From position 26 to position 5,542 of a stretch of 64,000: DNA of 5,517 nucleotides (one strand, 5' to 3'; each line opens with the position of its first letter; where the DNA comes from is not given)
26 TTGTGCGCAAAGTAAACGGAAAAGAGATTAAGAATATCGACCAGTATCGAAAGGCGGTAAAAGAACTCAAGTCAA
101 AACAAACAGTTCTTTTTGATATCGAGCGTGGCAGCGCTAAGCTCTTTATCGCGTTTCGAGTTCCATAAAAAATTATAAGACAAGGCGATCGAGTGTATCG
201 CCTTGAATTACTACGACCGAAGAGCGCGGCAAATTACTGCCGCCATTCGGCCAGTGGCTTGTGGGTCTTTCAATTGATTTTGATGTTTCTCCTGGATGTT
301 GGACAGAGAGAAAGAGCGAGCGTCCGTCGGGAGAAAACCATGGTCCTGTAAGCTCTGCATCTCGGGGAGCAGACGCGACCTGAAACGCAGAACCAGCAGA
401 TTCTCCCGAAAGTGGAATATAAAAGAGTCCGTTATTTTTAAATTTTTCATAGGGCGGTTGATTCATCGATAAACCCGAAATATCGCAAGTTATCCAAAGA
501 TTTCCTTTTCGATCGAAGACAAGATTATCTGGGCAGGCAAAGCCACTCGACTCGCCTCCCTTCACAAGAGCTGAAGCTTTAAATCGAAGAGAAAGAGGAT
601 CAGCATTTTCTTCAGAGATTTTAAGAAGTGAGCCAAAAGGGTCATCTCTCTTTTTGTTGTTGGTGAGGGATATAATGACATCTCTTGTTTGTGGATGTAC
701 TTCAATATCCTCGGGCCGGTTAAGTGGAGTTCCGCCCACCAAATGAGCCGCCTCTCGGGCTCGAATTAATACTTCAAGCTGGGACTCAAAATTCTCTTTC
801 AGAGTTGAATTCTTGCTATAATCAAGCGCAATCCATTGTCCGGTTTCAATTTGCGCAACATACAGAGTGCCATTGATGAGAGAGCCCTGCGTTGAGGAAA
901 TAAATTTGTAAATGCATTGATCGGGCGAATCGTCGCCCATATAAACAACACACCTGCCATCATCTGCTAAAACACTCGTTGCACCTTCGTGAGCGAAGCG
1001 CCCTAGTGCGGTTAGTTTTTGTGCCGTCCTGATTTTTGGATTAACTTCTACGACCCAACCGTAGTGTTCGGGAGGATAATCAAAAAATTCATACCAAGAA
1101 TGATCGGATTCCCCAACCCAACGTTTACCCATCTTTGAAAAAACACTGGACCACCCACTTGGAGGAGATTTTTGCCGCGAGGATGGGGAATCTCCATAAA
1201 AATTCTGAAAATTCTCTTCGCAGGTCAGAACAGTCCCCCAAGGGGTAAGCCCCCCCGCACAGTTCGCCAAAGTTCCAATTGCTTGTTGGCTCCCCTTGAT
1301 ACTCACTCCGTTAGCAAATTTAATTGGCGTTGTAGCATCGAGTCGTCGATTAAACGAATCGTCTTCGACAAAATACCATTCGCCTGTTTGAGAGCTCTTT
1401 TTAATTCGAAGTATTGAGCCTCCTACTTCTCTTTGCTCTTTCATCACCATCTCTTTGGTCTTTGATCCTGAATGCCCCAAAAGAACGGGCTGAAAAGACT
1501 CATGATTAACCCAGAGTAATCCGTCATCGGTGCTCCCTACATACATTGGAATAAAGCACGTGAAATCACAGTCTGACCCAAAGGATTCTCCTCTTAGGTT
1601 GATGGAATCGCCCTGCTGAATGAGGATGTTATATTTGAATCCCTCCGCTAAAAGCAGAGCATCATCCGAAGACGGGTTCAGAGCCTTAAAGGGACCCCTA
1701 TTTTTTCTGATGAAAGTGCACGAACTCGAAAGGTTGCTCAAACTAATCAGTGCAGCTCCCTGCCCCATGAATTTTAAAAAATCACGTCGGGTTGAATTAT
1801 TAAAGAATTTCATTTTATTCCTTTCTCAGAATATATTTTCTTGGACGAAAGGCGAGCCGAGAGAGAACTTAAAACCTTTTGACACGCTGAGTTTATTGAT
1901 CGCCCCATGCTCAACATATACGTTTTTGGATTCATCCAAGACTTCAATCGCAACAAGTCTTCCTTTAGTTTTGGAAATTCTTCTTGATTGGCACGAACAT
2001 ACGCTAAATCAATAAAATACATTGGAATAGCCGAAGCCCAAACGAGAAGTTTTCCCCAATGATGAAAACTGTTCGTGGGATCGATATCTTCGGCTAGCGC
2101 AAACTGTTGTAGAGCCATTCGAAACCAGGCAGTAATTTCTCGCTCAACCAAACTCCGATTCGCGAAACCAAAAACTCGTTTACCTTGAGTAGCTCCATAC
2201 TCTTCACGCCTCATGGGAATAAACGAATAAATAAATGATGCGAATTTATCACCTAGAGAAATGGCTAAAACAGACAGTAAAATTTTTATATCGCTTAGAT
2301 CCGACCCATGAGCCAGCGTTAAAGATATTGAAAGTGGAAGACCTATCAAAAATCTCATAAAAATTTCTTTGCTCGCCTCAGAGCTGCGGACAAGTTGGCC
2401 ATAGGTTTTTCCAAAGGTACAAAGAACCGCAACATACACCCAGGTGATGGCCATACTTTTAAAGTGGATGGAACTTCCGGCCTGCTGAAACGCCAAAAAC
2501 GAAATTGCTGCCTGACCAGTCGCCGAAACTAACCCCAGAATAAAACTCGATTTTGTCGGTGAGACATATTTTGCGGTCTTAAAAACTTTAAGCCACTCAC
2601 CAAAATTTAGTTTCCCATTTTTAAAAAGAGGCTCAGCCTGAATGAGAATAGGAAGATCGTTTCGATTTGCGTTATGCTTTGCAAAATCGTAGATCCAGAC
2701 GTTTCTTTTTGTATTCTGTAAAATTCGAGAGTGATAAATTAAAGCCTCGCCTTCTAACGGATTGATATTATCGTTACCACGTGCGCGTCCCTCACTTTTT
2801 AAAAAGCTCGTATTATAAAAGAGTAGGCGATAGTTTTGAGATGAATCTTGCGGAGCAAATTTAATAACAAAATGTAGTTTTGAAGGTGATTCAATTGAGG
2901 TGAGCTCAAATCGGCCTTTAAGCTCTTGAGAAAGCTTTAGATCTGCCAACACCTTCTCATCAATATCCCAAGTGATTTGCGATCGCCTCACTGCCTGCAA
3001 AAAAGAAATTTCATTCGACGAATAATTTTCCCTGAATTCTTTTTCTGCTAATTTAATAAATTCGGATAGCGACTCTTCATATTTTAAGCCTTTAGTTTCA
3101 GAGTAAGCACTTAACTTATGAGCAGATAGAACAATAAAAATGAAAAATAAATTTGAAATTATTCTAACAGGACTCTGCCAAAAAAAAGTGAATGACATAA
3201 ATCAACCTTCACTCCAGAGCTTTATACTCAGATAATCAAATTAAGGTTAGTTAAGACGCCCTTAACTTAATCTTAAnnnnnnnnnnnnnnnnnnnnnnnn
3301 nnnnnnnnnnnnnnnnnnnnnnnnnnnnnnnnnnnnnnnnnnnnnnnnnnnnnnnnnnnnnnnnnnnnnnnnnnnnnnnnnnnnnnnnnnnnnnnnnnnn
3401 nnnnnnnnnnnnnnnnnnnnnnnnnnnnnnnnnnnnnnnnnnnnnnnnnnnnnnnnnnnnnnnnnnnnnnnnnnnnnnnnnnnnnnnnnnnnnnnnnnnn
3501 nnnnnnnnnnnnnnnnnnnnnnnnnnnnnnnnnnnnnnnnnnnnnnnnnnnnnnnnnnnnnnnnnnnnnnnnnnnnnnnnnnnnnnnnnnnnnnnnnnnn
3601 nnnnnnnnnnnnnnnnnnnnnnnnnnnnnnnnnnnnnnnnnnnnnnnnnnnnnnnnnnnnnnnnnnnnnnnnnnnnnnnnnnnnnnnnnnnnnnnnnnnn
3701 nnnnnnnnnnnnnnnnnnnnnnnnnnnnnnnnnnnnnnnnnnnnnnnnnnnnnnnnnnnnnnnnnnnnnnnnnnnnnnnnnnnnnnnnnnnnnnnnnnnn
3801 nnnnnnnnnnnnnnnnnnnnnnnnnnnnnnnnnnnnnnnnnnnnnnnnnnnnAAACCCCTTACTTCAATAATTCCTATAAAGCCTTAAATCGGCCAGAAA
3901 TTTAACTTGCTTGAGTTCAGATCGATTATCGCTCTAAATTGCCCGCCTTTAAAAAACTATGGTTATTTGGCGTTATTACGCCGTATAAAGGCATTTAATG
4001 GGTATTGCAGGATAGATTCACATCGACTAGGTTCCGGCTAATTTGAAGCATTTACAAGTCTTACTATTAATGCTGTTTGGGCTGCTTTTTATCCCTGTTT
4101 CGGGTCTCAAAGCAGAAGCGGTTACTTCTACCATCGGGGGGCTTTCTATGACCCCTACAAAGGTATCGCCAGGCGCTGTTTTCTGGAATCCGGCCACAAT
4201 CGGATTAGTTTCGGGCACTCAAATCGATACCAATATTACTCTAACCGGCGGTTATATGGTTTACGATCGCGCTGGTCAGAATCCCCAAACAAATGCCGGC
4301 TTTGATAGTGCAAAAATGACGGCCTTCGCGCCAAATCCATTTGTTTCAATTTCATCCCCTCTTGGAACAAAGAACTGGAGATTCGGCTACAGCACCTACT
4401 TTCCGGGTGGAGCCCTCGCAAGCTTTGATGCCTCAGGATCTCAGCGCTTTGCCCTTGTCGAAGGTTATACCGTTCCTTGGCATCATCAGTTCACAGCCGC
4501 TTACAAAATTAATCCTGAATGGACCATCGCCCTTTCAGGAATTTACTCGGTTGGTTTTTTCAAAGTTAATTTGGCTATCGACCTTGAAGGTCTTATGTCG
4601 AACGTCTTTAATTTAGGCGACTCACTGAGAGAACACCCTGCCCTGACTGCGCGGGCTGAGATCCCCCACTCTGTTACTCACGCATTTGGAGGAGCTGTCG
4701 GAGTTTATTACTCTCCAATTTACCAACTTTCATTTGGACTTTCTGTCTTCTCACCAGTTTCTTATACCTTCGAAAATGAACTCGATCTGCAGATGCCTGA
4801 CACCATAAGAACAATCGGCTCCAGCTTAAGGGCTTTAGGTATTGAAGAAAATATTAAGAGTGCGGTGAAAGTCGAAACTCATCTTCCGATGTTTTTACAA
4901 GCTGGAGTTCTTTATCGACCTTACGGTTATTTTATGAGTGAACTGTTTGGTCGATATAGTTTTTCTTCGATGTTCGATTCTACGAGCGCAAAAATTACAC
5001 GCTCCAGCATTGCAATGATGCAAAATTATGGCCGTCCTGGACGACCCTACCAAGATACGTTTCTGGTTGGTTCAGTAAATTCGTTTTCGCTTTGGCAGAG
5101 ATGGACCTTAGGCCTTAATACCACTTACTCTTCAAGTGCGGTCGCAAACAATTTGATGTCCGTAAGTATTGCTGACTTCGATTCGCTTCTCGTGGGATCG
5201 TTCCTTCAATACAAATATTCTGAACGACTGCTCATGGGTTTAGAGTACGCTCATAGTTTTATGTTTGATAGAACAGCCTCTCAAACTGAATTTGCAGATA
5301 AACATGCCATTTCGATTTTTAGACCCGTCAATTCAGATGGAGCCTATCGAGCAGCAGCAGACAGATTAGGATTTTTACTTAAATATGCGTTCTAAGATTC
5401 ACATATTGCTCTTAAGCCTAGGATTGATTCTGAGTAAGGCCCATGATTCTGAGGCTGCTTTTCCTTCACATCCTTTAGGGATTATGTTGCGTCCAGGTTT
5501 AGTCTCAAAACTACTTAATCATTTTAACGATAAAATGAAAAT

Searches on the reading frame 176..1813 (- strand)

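Call 8: search_protein_families(library=pfam, proteins=[window:176-1813:-], max_evalue=0.001)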
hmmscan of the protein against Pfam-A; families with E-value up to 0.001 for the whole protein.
window:176-1813:- (546 aa): 1 family
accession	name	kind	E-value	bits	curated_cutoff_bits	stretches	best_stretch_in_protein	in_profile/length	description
PF05787.19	PhoX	-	1.7e-100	338.1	24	1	42-508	3-515/515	Alkaline phosphatase PhoX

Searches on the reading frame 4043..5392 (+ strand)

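Call 39: search_protein_families(library=pfam, proteins=[window:4043-5392:+], max_evalue=0.001)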
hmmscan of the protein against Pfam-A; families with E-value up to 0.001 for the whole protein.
window:4043-5392:+ (450 aa): 1 family
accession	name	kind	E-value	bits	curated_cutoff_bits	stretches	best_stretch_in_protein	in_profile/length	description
PF03349.22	Toluene_X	-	6.1e-14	51.8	29.7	1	43-441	37-412/421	Outer membrane protein transport protein (OMPP1/FadL/TodX)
